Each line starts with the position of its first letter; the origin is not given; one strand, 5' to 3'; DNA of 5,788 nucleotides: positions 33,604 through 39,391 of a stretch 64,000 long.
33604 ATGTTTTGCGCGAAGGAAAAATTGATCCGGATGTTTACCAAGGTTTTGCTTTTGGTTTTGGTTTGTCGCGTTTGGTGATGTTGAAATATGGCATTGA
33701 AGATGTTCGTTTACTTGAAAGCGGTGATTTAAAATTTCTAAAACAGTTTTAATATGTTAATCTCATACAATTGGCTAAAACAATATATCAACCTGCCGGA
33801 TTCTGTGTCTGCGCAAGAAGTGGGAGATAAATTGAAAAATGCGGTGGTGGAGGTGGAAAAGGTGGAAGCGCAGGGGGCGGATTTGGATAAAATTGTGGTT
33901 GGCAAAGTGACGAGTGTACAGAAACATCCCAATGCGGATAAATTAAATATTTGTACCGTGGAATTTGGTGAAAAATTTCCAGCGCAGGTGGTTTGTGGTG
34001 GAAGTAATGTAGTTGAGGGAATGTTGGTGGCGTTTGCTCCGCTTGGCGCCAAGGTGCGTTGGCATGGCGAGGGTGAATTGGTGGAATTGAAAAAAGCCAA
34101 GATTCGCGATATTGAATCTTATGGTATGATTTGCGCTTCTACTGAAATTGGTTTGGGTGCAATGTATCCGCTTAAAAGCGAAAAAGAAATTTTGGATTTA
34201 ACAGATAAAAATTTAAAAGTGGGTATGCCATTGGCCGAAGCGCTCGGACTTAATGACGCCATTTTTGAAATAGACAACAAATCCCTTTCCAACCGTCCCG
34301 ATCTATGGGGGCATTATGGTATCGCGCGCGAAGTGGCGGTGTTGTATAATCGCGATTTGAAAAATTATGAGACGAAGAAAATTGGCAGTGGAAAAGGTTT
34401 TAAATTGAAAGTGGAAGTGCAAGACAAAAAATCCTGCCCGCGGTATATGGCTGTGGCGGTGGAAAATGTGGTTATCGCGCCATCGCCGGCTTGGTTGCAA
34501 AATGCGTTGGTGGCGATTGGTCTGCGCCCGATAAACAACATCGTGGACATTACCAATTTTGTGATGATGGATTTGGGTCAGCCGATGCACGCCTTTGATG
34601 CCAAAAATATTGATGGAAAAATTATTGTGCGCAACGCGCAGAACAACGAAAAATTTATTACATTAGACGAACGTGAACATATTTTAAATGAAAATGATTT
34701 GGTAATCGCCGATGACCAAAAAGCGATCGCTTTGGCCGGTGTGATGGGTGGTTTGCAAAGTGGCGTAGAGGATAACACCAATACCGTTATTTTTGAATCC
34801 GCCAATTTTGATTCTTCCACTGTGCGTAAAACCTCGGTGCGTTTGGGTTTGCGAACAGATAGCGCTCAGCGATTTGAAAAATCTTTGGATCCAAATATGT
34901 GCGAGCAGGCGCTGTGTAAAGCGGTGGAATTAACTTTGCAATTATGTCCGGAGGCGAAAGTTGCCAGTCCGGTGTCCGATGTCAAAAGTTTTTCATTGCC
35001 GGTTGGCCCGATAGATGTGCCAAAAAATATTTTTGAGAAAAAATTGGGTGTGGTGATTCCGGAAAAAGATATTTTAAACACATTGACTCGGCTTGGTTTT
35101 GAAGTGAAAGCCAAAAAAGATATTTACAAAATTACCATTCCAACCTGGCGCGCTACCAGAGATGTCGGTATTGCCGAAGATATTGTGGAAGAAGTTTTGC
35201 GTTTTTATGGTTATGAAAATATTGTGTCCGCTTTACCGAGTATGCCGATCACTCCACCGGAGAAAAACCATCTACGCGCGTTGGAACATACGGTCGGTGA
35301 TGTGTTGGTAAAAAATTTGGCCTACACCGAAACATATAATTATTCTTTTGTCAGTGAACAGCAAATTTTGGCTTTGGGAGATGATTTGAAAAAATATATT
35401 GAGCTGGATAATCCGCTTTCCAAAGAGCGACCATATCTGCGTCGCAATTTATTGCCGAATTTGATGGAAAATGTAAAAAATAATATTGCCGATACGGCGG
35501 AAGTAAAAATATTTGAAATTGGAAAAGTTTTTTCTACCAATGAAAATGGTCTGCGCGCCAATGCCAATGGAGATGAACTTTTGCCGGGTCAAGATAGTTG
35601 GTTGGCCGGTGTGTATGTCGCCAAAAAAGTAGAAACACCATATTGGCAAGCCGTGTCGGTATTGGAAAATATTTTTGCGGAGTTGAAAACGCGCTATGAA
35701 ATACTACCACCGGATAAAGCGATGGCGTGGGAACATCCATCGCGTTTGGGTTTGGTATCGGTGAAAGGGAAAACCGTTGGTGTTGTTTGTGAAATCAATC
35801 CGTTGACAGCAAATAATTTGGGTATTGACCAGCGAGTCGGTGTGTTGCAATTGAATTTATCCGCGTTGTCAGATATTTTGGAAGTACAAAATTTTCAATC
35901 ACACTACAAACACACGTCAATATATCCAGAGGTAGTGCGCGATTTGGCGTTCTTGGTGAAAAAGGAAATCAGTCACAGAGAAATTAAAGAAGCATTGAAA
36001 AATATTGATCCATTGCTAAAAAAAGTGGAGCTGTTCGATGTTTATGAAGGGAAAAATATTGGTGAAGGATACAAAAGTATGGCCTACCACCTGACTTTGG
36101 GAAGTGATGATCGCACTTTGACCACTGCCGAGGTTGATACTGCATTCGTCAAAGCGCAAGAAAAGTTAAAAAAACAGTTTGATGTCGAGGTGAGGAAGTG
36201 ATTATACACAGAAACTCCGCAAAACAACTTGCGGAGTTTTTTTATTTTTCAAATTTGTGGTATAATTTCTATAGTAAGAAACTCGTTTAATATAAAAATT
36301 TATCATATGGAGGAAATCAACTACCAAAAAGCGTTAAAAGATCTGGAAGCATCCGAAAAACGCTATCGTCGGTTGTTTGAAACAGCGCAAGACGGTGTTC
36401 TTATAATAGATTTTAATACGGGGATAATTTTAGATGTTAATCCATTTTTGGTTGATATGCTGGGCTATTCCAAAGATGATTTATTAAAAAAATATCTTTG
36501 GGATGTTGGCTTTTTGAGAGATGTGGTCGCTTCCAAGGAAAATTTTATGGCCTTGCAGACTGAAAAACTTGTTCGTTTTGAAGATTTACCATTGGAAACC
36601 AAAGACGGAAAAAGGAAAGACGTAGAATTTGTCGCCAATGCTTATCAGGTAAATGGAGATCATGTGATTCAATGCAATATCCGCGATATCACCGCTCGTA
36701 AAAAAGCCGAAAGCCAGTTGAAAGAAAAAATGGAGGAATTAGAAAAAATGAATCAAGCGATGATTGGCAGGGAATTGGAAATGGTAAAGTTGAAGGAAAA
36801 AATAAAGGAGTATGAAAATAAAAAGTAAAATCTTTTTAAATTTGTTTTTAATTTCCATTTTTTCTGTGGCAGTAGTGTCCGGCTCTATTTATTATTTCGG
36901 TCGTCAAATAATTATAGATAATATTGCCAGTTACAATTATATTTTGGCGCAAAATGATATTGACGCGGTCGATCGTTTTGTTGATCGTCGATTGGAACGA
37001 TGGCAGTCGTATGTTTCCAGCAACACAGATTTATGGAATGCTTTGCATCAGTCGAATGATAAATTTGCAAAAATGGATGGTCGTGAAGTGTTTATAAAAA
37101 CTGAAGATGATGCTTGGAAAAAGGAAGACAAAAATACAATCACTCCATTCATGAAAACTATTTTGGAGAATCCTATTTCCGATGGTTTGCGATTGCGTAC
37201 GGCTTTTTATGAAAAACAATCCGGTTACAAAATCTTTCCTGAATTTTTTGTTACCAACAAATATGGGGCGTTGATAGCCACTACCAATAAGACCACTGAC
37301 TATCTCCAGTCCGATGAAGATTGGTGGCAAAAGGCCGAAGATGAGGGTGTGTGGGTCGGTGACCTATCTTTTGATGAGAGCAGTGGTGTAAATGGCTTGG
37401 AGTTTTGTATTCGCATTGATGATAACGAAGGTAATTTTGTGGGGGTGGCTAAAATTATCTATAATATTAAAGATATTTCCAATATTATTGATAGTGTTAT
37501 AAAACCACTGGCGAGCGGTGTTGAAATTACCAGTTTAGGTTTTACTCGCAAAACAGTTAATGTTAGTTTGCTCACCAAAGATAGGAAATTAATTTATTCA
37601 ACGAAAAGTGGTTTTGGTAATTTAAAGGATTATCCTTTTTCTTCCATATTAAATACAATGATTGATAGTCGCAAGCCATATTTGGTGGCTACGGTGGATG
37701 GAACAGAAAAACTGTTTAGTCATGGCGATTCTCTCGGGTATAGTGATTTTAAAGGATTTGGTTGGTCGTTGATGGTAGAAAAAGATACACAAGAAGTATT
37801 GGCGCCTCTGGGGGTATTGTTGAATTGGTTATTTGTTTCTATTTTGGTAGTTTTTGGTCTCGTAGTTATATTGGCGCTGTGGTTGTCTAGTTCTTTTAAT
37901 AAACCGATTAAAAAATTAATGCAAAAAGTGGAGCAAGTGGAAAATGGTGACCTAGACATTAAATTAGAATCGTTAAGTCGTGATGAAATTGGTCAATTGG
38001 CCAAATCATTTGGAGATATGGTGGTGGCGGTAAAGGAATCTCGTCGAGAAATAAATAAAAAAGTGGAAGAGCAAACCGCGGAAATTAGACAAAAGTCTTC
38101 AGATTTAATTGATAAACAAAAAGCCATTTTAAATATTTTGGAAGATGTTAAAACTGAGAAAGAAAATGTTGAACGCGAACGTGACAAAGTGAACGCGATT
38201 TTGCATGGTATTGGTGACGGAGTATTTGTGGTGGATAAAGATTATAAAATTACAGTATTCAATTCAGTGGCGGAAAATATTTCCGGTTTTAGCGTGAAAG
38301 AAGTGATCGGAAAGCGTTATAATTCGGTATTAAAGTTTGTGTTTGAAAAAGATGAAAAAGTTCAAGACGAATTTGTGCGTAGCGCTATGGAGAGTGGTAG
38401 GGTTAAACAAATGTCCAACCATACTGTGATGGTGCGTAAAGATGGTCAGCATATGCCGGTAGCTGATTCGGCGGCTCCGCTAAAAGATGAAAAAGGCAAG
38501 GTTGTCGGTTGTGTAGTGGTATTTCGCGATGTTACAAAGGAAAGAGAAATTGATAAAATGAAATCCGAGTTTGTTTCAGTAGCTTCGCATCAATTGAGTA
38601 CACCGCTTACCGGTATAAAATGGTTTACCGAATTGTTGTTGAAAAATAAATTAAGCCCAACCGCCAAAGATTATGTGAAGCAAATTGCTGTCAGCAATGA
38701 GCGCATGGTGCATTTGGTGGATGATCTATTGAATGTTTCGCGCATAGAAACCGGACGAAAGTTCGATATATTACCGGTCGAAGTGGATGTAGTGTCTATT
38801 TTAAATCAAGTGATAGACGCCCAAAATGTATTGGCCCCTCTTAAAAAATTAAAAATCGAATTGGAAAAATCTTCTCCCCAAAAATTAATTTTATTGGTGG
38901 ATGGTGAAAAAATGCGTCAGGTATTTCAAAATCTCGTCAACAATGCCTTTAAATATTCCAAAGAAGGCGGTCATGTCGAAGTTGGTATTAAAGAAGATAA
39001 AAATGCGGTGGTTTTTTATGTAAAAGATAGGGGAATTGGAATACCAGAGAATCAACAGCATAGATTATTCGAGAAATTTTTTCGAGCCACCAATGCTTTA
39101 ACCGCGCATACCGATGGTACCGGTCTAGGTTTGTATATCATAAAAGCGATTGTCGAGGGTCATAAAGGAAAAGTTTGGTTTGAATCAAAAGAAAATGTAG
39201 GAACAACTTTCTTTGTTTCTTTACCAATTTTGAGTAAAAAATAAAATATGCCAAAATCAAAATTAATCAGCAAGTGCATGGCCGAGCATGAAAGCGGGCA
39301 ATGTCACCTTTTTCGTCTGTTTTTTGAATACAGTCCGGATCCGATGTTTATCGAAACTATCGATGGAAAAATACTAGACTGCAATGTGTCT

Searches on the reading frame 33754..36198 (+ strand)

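Call 55: search_protein_families(library=pfam, proteins=[window:33754-36198:+], max_evalue=0.00001)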
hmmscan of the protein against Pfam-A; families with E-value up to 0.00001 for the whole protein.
window:33754-36198:+ (815 aa): 5 families
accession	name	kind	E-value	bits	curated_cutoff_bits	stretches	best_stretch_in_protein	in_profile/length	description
PF03483.22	B3_4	-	6.9e-68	228.1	29.3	1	228-398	2-173/174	B3/4 domain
PF17759.6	tRNA_synthFbeta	-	4.8e-37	127.9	22.4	1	490-702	1-214/214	Phenylalanyl tRNA synthetase beta chain CLM domain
PF03147.19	FDX-ACB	-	8.2e-27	93.9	31.1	1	722-814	1-94/94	Ferredoxin-fold anticodon binding domain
PF03484.21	B5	-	2.1e-17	63.5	28.6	1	422-487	3-67/67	tRNA synthetase B5 domain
PF01588.26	tRNA_bind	-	1.3e-16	60.9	27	1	47-157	1-94/96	Putative tRNA binding domain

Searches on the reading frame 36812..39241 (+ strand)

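Call 55: search_protein_families(library=pfam, proteins=[window:36812-39241:+], max_evalue=0.00001)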
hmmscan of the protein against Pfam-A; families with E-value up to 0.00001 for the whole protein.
window:36812-39241:+ (810 aa): 8 families
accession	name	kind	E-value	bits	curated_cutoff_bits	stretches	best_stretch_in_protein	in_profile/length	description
PF02518.31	HATPase_c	-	4e-29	101.7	26.4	1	697-806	2-109/111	Histidine kinase-, DNA gyrase B-, and HSP90-like ATPase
PF00512.31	HisKA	-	4.6e-18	65.5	26.9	1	583-648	1-66/66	His Kinase A (phospho-acceptor) domain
PF13426.13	PAS_9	-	3.9e-17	62.8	27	1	469-576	2-103/103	PAS domain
PF00989.32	PAS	-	1.3e-14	54.6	22.6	1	460-574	3-113/113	PAS fold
PF00672.30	HAMP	-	1.4e-12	48.2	25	1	357-406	1-50/53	HAMP domain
PF08448.16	PAS_4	-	1.3e-11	45.1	23.1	1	466-579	3-110/110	PAS fold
PF08447.18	PAS_3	-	1.1e-08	35.7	25.6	1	484-569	5-87/89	PAS fold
PF13581.12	HATPase_c_2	-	8.6e-06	26.2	27.4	0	704-782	35-110/127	Histidine kinase-like ATPase domain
